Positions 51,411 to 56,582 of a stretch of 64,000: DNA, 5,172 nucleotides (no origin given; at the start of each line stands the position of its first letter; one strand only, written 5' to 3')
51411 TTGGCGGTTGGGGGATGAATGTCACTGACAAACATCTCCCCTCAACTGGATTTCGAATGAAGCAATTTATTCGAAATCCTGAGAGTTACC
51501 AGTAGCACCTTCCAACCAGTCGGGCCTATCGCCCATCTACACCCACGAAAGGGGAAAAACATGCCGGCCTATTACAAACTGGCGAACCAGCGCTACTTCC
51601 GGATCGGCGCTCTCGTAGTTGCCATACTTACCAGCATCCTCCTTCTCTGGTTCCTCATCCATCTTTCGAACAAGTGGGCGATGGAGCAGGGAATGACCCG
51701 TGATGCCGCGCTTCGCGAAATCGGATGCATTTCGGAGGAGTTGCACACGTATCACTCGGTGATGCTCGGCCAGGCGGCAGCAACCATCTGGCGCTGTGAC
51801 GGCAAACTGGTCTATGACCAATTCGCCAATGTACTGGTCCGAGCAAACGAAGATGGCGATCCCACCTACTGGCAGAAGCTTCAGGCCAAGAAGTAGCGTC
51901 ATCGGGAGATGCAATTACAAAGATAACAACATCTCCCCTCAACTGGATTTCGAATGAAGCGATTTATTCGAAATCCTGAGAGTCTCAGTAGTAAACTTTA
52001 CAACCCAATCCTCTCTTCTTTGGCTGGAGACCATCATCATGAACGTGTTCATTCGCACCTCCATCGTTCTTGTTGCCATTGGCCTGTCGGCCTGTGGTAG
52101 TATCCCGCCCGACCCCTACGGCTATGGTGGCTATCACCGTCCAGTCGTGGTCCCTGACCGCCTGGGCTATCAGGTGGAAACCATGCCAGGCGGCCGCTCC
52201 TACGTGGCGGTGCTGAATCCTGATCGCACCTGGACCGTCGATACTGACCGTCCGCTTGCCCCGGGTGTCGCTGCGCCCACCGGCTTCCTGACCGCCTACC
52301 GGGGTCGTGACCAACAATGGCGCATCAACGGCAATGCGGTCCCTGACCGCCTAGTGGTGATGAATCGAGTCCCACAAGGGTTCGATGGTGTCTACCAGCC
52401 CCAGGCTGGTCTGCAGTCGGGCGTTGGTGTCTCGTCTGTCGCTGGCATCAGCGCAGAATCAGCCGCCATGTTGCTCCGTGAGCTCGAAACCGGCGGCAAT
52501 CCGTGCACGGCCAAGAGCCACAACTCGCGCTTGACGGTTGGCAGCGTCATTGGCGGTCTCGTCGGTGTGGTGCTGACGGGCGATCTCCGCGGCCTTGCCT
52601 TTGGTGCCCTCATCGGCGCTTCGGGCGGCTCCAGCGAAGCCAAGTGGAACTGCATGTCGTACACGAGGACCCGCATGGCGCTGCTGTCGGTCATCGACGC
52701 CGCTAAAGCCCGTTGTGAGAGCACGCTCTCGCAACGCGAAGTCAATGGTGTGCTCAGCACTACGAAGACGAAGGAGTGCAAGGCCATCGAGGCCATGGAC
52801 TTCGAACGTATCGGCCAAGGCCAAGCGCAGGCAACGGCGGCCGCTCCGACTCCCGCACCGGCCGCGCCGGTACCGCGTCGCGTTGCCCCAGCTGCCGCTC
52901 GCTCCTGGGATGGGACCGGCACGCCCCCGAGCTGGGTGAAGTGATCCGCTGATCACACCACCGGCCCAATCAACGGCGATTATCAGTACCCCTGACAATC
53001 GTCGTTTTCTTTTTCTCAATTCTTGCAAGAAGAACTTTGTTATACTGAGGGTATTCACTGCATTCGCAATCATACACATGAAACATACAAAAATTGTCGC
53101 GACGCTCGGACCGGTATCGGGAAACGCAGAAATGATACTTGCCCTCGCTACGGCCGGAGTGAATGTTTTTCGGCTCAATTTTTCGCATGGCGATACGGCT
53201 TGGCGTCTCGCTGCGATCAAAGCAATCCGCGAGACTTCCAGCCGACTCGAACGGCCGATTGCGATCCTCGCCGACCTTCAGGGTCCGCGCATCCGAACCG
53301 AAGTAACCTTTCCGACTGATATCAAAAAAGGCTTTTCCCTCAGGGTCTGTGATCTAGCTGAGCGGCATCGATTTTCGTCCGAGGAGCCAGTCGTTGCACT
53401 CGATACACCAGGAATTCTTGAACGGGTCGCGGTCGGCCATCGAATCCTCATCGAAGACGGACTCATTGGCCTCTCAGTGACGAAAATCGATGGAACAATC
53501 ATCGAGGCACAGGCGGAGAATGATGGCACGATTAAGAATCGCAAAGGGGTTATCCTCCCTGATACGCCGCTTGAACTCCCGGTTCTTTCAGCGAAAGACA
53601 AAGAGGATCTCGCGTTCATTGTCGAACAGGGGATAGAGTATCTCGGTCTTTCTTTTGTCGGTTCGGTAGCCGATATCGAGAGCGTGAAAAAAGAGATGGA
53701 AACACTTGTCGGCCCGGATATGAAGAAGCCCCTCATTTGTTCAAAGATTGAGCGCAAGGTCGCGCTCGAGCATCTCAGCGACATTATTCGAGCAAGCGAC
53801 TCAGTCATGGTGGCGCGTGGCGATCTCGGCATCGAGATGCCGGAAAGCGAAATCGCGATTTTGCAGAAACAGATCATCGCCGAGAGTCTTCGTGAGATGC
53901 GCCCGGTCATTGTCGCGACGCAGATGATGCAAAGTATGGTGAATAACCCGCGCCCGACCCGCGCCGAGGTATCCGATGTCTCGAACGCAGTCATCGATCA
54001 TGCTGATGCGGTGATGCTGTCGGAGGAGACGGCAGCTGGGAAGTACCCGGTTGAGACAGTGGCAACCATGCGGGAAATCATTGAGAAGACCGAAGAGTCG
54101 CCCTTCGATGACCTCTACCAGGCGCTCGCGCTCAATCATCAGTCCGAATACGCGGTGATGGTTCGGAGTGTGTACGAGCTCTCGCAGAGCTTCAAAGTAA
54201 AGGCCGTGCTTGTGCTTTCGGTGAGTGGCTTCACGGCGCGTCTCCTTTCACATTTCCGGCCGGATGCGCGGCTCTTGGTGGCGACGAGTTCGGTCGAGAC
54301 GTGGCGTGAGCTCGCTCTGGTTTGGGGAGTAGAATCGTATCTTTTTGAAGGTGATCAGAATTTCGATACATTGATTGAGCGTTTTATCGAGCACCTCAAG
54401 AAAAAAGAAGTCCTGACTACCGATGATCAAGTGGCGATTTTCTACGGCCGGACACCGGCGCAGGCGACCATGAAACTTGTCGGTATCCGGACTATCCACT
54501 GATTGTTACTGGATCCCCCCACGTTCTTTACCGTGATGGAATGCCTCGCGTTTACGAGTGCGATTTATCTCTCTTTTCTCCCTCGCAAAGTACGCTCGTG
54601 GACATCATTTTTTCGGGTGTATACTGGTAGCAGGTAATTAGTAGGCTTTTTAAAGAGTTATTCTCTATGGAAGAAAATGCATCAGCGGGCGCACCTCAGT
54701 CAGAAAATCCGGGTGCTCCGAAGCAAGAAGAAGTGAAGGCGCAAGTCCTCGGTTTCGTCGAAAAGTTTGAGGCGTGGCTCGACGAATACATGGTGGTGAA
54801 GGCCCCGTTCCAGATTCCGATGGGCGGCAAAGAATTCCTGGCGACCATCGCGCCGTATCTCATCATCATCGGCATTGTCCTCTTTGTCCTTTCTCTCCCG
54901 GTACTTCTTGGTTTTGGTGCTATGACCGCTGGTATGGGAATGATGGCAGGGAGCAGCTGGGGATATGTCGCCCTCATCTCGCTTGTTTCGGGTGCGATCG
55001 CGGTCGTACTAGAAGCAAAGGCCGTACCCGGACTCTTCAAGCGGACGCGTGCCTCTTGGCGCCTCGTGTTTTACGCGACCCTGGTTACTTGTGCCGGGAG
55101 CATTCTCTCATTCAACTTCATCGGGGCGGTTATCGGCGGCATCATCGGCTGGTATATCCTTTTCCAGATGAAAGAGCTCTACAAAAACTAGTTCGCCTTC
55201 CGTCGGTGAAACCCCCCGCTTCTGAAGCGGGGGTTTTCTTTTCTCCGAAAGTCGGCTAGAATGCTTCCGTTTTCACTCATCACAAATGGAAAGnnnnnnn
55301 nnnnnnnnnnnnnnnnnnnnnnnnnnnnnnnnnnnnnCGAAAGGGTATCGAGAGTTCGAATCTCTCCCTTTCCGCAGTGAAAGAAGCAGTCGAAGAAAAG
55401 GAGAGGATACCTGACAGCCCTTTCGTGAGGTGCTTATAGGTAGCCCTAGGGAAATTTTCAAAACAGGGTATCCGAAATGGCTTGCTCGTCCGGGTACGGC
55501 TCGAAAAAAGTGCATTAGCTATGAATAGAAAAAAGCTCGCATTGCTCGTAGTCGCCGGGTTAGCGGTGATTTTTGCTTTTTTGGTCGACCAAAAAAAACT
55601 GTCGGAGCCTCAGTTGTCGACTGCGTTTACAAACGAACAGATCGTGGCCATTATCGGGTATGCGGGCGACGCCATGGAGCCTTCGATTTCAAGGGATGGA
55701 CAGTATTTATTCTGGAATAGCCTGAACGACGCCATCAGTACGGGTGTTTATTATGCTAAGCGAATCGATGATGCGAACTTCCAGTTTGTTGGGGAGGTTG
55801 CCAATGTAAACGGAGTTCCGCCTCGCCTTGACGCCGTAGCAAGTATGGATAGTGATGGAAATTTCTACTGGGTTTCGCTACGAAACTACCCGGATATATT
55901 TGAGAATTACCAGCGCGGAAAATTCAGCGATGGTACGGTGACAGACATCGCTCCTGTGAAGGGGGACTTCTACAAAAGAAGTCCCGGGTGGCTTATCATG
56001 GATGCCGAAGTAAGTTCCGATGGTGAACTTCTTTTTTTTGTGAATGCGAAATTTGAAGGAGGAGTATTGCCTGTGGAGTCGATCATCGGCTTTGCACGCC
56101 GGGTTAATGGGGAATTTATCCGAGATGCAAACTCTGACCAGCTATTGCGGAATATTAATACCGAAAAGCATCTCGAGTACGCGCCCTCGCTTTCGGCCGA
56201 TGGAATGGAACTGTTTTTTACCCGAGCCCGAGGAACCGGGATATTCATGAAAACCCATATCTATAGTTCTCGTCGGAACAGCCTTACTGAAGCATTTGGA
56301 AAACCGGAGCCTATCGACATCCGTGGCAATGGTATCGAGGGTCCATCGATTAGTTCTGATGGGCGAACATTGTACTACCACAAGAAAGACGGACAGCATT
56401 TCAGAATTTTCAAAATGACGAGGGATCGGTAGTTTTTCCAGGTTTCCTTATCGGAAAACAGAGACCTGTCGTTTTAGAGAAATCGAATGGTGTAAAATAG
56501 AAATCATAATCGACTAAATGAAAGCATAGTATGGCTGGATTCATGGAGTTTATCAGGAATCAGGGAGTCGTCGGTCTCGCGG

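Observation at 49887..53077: Repeat-punctuated small-ORF region between htpX and pyk (cassette-like organisation)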

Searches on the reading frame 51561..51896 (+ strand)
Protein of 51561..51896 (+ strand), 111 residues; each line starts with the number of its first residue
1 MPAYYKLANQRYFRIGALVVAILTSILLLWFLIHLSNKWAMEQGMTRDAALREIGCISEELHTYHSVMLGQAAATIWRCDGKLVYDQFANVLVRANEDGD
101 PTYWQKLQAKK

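Call 12: search_protein_families(library=pfam, proteins=[window:51561-51896:+], max_evalue=0.01)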
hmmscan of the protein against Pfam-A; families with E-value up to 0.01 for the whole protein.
window:51561-51896:+ (111 aa): 0 families

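Call 17: find_encoding_contigs(protein=window:51561-51896:+, flank=10000, max_places=10)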
Protein window:51561-51896:+ (111 aa): no gene with exactly this product is on record in the collection.

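Call 19: find_homologous_proteins(query=window:51561-51896:+, max_evalue=0.01)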
Query window:51561-51896:+ (111 aa): 2 proteins with E <= 0.01 among 11 candidates.
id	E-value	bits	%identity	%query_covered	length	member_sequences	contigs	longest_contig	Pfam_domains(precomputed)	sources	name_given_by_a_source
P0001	2.3e-69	248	100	100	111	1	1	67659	-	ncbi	-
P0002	2.9e-55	203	82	97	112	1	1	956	-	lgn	-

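Call 20: find_encoding_contigs(protein=P0001, flank=10000)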
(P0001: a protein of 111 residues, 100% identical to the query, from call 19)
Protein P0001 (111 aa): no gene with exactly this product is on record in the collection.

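Call 21: find_encoding_contigs(protein=P0002, flank=10000)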
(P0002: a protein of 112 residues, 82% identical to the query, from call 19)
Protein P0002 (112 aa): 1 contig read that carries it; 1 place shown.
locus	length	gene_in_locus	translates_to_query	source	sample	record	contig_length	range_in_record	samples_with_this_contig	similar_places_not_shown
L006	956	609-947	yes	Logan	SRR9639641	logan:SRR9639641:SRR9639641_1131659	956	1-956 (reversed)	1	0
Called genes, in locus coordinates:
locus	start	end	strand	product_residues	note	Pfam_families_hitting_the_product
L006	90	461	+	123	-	-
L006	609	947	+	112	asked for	-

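Call 31: find_encoding_contigs(protein=P0005, flank=10000)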
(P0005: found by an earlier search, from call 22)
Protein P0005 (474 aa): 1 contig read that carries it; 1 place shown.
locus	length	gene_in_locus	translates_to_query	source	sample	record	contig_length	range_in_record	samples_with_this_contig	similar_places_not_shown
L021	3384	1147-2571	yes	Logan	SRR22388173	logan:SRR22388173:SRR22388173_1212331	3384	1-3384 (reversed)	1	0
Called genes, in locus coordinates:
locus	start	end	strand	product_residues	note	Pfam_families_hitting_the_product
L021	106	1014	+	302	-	-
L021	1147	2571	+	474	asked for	PF00224:PK, PF02887:PK_C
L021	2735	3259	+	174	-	-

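Call 32: find_encoding_contigs(protein=P0006, flank=10000)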
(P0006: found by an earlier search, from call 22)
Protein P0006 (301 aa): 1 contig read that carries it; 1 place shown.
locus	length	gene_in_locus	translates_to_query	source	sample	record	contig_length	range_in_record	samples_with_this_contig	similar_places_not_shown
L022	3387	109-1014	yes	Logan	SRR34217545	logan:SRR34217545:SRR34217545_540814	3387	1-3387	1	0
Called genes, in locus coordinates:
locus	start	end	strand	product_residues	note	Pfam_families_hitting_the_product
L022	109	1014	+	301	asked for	-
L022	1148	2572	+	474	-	PF00224:PK, PF02887:PK_C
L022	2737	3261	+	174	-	-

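Call 44: find_homologous_proteins(query=L006:90-461:+, max_evalue=0.1)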
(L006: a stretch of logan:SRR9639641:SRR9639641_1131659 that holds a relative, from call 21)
Query L006:90-461:+ (123 aa): 4 proteins with E <= 0.1 among 43 candidates.
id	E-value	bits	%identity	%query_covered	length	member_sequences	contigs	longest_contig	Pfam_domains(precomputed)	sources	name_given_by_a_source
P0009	1.6e-73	262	100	100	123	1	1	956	-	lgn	-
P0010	2.8e-54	200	79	100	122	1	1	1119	-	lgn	-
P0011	8.2e-49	183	74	98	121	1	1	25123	-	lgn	-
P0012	6.7e-46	173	69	100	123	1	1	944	-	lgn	-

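Call 45: find_encoding_contigs(protein=P0011, flank=10000)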
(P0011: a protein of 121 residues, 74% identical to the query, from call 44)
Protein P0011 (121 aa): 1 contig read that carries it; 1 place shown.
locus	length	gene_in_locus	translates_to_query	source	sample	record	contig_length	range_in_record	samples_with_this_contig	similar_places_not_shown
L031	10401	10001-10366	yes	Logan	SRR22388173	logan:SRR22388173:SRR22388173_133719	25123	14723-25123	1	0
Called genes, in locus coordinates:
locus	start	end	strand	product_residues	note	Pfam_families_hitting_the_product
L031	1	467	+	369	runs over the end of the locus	PF11258:DUF3048, PF17479:DUF3048_C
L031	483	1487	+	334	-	PF21694:DNA_pol3_delta_C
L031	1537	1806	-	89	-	PF01649:Ribosomal_S20p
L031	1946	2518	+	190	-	PF01330:RuvA_N, PF00633:HHH (faint), PF14520:HHH_5, PF07499:RuvA_C (weak)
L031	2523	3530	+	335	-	PF02388:FemAB, PF13480:Acetyltransf_6, PF02388:FemAB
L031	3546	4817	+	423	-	PF08245:Mur_ligase_M, PF02875:Mur_ligase_C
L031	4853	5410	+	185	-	-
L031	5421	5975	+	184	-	PF04011:LemA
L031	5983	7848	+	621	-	PF09972:DUF2207, PF20990:DUF2207_C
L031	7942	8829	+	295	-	PF01435:Peptidase_M48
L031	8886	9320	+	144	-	-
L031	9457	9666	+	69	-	-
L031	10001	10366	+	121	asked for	-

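Call 46: find_encoding_contigs(protein=P0010, flank=10000)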
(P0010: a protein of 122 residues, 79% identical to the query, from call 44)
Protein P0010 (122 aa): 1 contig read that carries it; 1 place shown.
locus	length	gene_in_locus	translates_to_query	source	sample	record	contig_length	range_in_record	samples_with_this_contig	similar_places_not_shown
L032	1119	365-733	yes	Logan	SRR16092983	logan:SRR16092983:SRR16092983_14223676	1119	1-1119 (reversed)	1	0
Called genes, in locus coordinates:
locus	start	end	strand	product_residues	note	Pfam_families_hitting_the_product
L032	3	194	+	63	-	?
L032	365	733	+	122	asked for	-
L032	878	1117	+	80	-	?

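Call 47: find_encoding_contigs(protein=P0012, flank=10000)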
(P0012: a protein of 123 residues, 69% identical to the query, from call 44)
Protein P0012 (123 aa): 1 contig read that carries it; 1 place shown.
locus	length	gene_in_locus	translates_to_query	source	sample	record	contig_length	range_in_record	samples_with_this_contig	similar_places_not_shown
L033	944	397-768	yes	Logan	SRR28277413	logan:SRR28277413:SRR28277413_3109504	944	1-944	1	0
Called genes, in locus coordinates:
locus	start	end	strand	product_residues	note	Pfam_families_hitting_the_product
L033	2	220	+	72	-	?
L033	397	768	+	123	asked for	-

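Call 74: search_protein_families(library=padloc, max_evalue=0.01, proteins=[window:51561-51896:+, P0009])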
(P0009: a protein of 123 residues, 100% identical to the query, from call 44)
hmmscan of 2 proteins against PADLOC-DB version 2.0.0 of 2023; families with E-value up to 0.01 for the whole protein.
window:51561-51896:+ (111 aa): 0 families

P0009 (123 aa): 0 families

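Call 75: search_protein_families(library=phrogs, max_evalue=0.01, proteins=[window:51561-51896:+, P0009])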
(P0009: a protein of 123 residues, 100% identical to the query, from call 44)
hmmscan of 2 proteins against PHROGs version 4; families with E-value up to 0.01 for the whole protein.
window:51561-51896:+ (111 aa): 0 families

P0009 (123 aa): 0 families

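Call 89: predict_structure(alignment_id=A8)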
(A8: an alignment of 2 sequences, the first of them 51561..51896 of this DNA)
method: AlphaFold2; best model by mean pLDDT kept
length: 111 residues; sequences in the alignment: 2
mean_pLDDT: 60.6   pTM: 0.38
mean pLDDT of the five models: 60.6, 60.3, 60.0, 59.9, 58.5
residues with pLDDT >= 90: 7; 70-90: 17; 50-70: 58; < 50: 29
segments of 3 or more residues with pLDDT < 50: 62-73, 87-100
pLDDT, mean of each block of 10 residues (from residue 1): 55 80 91 72 60 63 40 56 52 44 56 42
secondary structure, 60 per line:
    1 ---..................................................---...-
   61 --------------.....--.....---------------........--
elements in order: H4-53 E57-59 E75-79 E82-86 H102-109

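Call 92: search_protein_families(library=pfam, max_evalue=10, proteins=[window:51561-51896:+])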
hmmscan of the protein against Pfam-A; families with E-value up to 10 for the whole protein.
window:51561-51896:+ (111 aa): 1 family
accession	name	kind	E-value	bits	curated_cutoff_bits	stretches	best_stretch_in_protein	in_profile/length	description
PF06667.17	PspB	-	0.1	13.1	25.6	1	18-48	8-38/73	Phage shock protein B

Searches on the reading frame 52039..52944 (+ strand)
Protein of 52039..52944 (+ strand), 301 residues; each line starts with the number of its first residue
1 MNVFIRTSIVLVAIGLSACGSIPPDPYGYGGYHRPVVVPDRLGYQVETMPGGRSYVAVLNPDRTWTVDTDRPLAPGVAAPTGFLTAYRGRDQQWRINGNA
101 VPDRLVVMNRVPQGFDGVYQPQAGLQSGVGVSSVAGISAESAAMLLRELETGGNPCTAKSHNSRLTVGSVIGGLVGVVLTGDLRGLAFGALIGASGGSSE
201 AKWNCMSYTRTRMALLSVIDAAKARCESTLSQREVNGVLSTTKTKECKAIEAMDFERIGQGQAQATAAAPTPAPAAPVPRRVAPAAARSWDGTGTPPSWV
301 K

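Call 12: search_protein_families(library=pfam, proteins=[window:52039-52944:+], max_evalue=0.01)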
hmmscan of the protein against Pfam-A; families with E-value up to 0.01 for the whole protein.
window:52039-52944:+ (301 aa): 0 families

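Call 74: search_protein_families(library=padloc, max_evalue=0.01, proteins=[window:52039-52944:+])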
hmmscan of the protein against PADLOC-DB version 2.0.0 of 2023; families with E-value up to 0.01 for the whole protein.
window:52039-52944:+ (301 aa): 0 families

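Call 75: search_protein_families(library=phrogs, max_evalue=0.01, proteins=[window:52039-52944:+])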
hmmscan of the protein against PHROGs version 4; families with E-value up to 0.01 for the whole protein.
window:52039-52944:+ (301 aa): 0 families

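Call 90: predict_structure(protein=window:52039-52944:+)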
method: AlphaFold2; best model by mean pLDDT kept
length: 301 residues; sequences in the alignment: 1
mean_pLDDT: 38.4   pTM: 0.30
mean pLDDT of the five models: 38.4, 36.8, 36.7, 36.1, 35.3
residues with pLDDT >= 90: 0; 70-90: 2; 50-70: 70; < 50: 229
segments of 3 or more residues with pLDDT < 50: 1-165, 181-183, 195-205, 254-298
pLDDT, mean of each block of 10 residues (from residue 1): 28 27 26 24 29 36 39 33 26 28 24 22 21 27 43 40 46 57 52 44 47 56 65 62 58 43 32 38 37 45 38
secondary structure, 60 per line:
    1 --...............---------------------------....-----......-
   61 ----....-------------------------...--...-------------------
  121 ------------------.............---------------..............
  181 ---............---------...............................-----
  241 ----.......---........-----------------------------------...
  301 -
elements in order: H3-17 E45-48 E54-59 E65-68 E94-96 E99-101 H139-151 H167-180 H184-195 H205-235 H245-251 H255-262

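Call 92: search_protein_families(library=pfam, max_evalue=10, proteins=[window:52039-52944:+])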
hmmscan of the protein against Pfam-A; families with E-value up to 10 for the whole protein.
window:52039-52944:+ (301 aa): 6 families
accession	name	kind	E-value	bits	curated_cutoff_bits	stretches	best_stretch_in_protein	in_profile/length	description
PF06897.17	DUF1269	-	0.19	12.5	26.9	1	167-199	3-35/100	Protein of unknown function (DUF1269)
PF13488.11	Gly-zipper_Omp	-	0.22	11.9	25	1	167-197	5-35/46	Glycine zipper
PF13441.11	Gly-zipper_YMGG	-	0.28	11.3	28.9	1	167-198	13-40/45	YMGG-like Gly-zipper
PF16068.10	DUF4810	-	0.32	12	34.7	1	55-93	25-63/85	Domain of unknown function (DUF4810)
PF21235.4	UBA_ARI1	-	0.33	11.2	26.9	1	131-148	10-27/41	E3 ubiquitin-protein ligase ARIH1, UBA-like domain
PF05433.20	Rick_17kDa_Anti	-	0.93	9.9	24.2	1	167-198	5-40/43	Glycine zipper 2TM domain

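Call 93: search_solved_structures(query=window:52039-52944:+, max_evalue=1)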
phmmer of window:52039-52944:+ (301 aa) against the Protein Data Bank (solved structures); distinct sequences matched with E-value up to 1: 1.
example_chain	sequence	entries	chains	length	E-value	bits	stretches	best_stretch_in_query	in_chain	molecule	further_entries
8ip8_LA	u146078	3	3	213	0.31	13.3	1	202-282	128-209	60S ribosomal protein eL19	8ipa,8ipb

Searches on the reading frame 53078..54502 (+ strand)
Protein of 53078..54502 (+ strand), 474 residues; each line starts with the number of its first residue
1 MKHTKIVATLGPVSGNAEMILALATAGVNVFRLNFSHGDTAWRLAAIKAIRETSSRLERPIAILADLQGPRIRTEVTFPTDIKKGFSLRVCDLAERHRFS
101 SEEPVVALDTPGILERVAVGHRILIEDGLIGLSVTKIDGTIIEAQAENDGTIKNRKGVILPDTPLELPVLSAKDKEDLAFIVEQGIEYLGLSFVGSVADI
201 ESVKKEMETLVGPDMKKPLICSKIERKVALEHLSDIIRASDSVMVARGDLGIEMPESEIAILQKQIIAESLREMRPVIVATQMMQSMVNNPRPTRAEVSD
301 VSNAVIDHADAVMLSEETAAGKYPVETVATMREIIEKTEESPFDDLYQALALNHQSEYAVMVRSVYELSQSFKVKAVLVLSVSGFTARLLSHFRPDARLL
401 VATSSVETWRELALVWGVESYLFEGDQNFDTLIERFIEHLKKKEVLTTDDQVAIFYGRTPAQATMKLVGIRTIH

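Call 12: search_protein_families(library=pfam, proteins=[window:53078-54502:+], max_evalue=0.01)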
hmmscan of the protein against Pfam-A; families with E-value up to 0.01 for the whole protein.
window:53078-54502:+ (474 aa): 2 families
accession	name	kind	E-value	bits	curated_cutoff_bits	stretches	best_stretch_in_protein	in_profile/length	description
PF00224.27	PK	-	2.9e-103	345.8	30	1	1-328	1-328/328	Pyruvate kinase, barrel domain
PF02887.21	PK_C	-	2.6e-21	76.3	28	1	362-459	4-101/114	Pyruvate kinase, alpha/beta domain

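Call 22: list_cluster_members(proteins=[P0001, window:53078-54502:+, window:48957-49886:+, window:52039-52944:+])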
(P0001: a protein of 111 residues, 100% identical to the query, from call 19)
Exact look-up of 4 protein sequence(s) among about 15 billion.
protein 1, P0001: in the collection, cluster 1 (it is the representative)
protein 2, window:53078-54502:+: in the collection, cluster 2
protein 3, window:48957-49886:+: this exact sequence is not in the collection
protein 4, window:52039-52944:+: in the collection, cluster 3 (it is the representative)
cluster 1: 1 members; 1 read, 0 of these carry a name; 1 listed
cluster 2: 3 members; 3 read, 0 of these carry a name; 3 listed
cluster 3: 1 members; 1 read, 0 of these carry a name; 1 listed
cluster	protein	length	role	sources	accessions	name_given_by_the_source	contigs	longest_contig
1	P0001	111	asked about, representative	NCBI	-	-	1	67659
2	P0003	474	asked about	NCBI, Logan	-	-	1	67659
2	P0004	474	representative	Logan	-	-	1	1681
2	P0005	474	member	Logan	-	-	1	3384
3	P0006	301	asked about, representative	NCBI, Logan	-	-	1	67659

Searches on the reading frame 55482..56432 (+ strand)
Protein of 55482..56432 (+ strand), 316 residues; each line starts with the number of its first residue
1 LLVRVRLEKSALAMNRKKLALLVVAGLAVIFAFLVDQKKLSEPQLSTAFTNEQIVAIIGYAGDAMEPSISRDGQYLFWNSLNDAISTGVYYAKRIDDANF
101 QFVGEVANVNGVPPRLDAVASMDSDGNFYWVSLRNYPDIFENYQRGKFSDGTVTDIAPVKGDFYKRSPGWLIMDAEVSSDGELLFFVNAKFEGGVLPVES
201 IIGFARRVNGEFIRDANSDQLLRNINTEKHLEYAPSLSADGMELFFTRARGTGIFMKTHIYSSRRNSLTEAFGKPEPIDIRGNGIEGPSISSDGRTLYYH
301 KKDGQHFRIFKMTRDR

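Call 12: search_protein_families(library=pfam, proteins=[window:55482-56432:+], max_evalue=0.01)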
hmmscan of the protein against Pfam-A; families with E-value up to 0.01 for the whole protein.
window:55482-56432:+ (316 aa): 1 family
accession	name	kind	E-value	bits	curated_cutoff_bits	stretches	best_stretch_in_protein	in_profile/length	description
PF07676.18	PD40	-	2.6e-08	34.1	20.9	0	281-299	6-25/38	WD40-like Beta Propeller Repeat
